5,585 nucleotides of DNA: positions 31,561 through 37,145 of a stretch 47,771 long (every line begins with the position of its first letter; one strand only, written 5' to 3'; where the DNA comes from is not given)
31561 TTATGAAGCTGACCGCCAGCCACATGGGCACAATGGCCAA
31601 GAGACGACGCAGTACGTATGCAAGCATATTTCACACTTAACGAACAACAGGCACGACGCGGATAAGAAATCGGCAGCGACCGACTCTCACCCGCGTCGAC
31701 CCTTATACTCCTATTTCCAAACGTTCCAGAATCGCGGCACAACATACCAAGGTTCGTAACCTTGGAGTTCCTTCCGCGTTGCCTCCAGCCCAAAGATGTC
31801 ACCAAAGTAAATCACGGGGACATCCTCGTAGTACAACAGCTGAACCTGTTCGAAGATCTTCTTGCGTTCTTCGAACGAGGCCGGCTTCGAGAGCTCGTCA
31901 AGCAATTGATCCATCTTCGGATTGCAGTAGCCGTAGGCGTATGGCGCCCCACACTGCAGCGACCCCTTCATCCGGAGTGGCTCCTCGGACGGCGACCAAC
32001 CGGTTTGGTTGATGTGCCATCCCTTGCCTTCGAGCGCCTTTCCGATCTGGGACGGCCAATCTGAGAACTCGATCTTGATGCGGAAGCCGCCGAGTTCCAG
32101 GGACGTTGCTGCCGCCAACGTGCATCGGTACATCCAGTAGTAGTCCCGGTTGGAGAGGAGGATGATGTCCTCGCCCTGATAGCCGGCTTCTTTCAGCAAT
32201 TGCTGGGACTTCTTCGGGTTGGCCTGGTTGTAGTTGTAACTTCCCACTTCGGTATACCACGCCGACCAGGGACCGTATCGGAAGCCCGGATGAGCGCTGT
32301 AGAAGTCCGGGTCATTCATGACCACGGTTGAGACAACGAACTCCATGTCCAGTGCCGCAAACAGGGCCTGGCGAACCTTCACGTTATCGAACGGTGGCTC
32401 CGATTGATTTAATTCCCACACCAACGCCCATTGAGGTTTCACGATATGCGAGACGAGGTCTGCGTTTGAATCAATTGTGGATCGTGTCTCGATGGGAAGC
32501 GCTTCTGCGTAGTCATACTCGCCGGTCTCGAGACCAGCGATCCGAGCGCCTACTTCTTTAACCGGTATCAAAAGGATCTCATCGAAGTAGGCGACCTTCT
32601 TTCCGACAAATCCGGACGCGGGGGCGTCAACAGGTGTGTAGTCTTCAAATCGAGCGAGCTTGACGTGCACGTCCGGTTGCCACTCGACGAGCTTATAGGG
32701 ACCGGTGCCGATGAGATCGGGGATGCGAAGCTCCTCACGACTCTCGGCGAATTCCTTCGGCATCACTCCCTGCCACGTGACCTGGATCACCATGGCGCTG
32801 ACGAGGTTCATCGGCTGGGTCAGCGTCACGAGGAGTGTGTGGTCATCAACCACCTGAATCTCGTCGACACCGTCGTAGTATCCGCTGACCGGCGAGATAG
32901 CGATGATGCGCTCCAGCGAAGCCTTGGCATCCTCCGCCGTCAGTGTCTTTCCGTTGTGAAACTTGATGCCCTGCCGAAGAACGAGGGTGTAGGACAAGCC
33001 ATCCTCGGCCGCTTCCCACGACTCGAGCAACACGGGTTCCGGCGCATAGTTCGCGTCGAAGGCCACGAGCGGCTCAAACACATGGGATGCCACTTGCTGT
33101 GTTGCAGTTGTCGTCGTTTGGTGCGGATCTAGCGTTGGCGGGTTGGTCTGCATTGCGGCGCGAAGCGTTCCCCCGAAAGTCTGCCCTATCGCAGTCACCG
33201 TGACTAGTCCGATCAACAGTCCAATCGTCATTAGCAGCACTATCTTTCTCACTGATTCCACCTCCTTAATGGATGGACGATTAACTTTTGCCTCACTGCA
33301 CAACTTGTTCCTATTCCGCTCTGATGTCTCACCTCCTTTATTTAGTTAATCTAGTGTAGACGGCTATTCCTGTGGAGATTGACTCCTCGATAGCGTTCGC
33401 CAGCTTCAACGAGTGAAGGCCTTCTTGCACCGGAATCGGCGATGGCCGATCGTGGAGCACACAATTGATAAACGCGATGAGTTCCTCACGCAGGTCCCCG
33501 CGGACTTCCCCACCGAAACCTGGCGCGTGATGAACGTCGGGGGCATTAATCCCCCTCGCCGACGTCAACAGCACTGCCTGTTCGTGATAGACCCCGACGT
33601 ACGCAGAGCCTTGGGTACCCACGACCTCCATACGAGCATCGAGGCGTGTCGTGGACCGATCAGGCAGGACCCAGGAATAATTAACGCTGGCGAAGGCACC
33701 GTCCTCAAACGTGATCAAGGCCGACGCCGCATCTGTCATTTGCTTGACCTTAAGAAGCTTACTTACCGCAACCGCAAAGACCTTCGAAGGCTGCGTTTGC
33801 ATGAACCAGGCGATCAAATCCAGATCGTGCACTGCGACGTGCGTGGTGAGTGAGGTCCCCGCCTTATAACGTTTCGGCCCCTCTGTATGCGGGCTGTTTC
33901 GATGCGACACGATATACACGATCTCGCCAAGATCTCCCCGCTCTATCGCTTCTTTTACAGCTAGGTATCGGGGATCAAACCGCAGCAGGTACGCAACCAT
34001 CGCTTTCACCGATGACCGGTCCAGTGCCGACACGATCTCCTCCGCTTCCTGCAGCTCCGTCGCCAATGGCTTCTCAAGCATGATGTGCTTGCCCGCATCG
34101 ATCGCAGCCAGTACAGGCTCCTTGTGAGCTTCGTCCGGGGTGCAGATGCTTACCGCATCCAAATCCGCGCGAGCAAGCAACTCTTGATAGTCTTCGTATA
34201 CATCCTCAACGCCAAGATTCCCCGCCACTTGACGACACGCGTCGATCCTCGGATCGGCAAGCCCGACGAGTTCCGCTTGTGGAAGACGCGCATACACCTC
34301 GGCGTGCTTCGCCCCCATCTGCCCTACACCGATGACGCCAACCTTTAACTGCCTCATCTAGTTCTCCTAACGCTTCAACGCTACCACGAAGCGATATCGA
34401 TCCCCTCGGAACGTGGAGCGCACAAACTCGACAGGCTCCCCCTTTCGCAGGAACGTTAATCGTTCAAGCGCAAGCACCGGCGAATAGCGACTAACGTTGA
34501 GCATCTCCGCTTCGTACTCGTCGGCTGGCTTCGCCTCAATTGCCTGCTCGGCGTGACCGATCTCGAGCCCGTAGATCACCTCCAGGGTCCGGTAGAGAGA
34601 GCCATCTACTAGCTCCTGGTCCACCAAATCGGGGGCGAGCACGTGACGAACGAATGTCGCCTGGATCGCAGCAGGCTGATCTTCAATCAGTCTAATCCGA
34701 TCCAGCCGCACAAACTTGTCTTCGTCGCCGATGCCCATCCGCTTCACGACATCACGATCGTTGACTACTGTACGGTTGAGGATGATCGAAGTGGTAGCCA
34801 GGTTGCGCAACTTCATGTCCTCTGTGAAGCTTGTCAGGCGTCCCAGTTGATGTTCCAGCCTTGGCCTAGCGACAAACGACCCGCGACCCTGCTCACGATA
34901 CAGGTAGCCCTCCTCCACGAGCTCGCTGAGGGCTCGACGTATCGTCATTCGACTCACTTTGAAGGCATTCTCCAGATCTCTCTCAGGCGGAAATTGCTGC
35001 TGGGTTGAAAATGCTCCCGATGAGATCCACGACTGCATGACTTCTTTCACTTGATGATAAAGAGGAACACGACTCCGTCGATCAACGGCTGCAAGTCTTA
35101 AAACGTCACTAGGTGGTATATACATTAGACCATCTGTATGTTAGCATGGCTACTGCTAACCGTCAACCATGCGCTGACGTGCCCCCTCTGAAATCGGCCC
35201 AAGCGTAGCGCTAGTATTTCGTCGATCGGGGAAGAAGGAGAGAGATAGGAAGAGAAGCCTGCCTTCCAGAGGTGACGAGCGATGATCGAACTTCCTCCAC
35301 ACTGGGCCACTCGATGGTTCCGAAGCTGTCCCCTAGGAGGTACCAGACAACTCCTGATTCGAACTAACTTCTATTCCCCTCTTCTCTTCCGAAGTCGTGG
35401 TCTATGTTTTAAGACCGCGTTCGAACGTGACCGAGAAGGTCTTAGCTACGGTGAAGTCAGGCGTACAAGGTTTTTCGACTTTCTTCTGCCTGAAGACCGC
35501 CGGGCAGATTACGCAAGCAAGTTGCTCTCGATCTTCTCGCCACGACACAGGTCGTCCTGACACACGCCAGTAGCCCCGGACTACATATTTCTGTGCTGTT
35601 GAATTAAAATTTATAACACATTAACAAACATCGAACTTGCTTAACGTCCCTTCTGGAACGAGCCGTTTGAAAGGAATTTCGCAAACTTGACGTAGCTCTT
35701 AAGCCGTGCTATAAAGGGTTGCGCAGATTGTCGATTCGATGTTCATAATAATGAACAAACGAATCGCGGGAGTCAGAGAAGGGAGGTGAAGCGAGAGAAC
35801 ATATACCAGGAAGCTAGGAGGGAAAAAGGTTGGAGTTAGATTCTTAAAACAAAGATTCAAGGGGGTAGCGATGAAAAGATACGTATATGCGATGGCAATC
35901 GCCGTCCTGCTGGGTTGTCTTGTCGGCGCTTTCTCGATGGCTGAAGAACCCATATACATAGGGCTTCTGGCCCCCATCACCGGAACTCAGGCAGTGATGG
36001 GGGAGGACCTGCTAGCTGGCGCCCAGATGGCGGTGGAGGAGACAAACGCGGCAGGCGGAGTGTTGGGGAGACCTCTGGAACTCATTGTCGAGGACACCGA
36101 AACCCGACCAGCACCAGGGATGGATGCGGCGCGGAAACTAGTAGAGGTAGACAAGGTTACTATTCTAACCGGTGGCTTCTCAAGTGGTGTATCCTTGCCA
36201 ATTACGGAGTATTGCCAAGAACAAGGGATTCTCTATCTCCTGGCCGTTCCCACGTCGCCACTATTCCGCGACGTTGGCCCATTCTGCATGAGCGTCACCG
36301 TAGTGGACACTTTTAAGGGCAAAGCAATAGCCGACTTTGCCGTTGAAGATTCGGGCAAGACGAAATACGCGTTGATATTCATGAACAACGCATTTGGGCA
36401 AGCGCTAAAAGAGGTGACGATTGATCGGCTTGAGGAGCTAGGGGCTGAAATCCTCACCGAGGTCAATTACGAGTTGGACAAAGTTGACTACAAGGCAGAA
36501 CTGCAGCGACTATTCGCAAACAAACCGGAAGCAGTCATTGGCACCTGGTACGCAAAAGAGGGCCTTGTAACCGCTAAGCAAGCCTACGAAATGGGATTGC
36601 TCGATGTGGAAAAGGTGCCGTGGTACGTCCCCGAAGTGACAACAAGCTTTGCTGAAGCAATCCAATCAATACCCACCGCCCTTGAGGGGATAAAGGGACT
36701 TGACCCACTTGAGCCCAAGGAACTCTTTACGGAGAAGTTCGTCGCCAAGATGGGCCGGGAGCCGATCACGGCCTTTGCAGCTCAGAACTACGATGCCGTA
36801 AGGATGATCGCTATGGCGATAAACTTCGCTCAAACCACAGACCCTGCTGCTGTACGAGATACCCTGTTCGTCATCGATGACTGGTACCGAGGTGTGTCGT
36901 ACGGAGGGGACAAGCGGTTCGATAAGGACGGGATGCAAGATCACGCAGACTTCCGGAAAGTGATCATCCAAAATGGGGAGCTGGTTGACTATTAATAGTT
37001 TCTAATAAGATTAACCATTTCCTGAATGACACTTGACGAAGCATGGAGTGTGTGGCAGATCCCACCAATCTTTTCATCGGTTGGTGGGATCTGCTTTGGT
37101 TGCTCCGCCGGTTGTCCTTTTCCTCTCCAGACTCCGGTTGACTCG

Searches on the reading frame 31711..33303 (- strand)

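Call 3: search_protein_families(library=pfam, proteins=[window:31711-33303:-], max_evalue=1)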
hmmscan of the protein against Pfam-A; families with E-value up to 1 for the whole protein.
window:31711-33303:- (530 aa): 1 family
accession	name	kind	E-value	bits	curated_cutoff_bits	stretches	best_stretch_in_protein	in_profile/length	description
PF00496.27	SBP_bac_5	-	7.7e-68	229.7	32.4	1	88-439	2-349/368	Bacterial extracellular solute-binding proteins, family 5 Middle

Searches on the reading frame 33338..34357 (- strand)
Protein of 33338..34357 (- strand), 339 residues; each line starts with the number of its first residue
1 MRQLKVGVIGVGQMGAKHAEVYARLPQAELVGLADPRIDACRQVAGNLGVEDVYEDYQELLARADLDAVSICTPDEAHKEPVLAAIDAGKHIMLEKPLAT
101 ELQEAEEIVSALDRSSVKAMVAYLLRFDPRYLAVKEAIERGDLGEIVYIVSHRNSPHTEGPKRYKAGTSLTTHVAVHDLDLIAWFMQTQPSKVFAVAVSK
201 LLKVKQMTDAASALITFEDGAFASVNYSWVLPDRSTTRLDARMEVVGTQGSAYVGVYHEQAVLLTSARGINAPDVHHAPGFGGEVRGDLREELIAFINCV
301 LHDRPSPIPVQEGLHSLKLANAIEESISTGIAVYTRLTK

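Call 38: search_protein_families(library=pfam, proteins=[window:33338-34357:-], max_evalue=0.00001)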
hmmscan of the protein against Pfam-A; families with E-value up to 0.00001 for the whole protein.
window:33338-34357:- (339 aa): 3 families
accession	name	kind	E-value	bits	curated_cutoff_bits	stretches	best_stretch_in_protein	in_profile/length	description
PF01408.29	GFO_IDH_MocA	-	2.3e-31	109.4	24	1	4-123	1-120/120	Oxidoreductase family, NAD-binding Rossmann fold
PF02894.22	GFO_IDH_MocA_C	-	9.7e-23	81.5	22.9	1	135-330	1-213/218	Oxidoreductase family, C-terminal alpha/beta domain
PF22725.1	GFO_IDH_MocA_C3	-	1.2e-21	77.5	27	1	131-252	1-123/124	GFO/IDH/MocA C-terminal domain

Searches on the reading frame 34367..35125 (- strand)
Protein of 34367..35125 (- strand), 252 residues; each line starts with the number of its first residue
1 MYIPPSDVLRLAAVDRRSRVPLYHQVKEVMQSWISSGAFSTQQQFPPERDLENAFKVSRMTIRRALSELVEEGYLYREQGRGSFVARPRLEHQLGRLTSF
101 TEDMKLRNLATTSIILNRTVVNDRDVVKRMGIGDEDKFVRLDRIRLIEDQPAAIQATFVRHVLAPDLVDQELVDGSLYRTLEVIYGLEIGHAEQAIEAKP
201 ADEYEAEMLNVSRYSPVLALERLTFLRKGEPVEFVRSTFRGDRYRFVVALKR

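Call 58: search_protein_families(library=pfam, proteins=[window:34367-35125:-], max_evalue=0.00001)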
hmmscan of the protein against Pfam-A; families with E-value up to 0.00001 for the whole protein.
window:34367-35125:- (252 aa): 2 families
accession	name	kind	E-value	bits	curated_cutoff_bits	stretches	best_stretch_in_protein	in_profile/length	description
PF07702.18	UTRA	-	1.2e-33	116.4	23.8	1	111-245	7-141/141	UTRA domain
PF00392.27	GntR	-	4.5e-18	65.1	27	1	22-85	1-64/64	Bacterial regulatory proteins, gntR family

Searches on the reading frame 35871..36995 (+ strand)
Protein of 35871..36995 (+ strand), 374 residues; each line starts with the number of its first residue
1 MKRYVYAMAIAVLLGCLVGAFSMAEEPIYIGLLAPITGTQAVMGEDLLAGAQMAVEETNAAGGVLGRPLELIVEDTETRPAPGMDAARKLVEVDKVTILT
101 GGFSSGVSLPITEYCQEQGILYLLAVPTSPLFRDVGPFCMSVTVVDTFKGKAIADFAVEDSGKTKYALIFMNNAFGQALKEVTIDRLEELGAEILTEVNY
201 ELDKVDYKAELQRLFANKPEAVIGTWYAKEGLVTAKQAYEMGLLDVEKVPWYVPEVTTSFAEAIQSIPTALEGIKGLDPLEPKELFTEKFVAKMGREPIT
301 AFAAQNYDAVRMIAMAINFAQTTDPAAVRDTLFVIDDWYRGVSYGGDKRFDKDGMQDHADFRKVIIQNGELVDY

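Call 58: search_protein_families(library=pfam, proteins=[window:35871-36995:+], max_evalue=0.00001)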
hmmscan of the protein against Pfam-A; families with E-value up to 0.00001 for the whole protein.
window:35871-36995:+ (374 aa): 3 families
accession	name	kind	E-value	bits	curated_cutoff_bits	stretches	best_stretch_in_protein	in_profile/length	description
PF13458.12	Peripla_BP_6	-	2e-57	195.9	31.7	1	27-355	1-328/343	Periplasmic binding protein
PF01094.35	ANF_receptor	-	2.3e-22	80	25.4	1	51-341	6-313/353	Receptor family ligand binding region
PF13433.12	Peripla_BP_5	-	6.1e-20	72.1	27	1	28-105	1-78/363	Periplasmic binding protein domain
